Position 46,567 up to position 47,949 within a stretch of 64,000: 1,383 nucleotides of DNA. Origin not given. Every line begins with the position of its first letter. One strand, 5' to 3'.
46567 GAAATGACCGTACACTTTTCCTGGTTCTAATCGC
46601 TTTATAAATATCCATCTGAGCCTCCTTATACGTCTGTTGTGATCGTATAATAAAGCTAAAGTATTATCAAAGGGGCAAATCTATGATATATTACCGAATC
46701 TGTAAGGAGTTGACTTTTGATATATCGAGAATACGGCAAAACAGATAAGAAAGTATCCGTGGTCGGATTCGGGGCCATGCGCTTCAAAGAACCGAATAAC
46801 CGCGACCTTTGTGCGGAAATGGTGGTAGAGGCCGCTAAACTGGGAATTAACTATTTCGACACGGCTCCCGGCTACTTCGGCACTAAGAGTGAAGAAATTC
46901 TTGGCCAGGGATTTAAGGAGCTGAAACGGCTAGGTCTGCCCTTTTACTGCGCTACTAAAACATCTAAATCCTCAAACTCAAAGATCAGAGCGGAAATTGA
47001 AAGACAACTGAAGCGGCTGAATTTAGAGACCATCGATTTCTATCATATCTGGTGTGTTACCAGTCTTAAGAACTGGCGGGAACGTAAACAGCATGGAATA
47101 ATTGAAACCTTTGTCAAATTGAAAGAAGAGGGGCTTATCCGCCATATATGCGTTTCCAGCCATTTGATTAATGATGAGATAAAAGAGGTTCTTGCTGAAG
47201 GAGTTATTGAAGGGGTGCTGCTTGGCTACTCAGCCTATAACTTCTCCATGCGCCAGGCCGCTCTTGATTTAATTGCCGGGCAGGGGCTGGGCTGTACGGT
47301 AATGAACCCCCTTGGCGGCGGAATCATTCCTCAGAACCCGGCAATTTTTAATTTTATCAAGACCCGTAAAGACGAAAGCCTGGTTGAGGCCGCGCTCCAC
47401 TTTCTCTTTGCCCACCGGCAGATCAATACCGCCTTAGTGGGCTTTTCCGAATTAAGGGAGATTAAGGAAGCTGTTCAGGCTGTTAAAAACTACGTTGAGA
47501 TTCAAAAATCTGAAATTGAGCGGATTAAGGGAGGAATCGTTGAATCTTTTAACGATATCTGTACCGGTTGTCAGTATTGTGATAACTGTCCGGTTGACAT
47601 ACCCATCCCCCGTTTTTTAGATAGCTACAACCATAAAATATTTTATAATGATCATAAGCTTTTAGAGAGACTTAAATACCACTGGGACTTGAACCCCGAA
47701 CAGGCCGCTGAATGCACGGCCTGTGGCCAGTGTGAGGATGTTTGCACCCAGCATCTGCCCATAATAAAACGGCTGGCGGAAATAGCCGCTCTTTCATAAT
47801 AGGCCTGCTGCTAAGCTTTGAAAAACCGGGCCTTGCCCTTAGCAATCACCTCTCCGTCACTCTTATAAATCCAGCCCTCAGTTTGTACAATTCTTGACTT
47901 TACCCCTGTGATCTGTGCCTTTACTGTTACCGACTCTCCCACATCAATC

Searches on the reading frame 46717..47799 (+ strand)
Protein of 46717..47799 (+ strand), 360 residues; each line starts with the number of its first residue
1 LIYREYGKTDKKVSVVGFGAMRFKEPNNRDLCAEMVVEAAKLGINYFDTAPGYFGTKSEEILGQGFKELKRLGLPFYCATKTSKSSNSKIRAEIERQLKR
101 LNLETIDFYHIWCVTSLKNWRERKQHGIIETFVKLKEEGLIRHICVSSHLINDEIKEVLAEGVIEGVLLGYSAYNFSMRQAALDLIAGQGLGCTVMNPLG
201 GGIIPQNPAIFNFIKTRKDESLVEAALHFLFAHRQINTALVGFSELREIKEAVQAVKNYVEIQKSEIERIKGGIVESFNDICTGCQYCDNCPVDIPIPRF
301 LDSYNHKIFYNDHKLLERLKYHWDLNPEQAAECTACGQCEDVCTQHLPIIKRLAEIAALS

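Call 25: search_protein_families(library=pfam, proteins=[window:46717-47799:+], max_evalue=0.00001)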
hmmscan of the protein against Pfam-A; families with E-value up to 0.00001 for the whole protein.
window:46717-47799:+ (360 aa): 4 families
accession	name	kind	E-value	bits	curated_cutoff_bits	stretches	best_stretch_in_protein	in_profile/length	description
PF00248.27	Aldo_ket_red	-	3e-29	102.4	24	1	16-271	2-287/291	Aldo/keto reductase family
PF13183.11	Fer4_8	-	2.6e-06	28.3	27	1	281-346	4-67/68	4Fe-4S dicluster domain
PF13187.11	Fer4_9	-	3.5e-06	27.4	27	0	282-346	2-50/52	4Fe-4S dicluster domain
PF13534.11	Fer4_17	-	4.4e-06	27.6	22.2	1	282-347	2-60/61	4Fe-4S dicluster domain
